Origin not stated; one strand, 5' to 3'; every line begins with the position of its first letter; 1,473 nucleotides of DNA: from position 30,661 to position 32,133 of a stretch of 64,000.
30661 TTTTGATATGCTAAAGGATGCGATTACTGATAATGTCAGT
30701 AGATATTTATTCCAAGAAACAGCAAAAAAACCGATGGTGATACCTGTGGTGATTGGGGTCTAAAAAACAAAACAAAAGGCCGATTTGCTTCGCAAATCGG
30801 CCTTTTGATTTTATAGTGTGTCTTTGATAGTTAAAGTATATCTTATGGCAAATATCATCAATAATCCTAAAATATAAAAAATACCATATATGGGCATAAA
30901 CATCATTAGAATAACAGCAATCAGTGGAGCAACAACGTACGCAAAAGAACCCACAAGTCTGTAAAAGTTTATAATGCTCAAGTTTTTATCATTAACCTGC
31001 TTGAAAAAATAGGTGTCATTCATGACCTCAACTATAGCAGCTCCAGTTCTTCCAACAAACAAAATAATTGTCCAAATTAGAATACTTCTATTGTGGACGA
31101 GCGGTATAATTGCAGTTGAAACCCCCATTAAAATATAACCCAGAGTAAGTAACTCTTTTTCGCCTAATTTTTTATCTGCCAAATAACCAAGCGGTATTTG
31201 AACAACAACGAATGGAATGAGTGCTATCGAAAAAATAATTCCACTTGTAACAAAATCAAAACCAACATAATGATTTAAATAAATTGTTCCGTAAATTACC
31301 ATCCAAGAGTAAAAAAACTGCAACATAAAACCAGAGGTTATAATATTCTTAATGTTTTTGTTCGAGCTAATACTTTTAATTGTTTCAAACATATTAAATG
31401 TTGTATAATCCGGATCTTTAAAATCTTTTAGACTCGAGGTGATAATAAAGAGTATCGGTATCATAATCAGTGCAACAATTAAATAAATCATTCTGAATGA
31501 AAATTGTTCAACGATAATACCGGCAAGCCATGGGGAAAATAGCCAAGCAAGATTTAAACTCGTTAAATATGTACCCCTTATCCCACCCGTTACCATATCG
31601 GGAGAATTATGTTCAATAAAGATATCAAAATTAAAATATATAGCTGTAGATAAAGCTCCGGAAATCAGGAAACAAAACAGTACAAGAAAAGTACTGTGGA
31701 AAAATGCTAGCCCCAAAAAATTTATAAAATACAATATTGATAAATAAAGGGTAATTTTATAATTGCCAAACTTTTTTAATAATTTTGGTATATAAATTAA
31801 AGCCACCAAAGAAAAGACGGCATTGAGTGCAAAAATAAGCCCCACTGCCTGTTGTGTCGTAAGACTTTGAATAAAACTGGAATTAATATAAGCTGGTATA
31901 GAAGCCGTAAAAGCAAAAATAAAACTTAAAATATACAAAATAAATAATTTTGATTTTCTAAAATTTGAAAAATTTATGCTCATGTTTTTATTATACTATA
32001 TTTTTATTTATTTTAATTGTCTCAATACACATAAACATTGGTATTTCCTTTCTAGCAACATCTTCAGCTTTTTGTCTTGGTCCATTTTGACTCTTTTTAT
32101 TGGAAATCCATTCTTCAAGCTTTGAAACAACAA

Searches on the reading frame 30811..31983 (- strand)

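Call 29: search_protein_families(library=pfam, proteins=[window:30811-31983:-], max_evalue=0.00001)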
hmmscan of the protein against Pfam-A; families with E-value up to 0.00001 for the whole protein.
window:30811-31983:- (390 aa): 1 family
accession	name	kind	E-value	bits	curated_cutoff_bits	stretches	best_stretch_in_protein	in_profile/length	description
PF07690.21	MFS_1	-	4.2e-34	118.4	33.4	2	16-328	1-321/347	Major Facilitator Superfamily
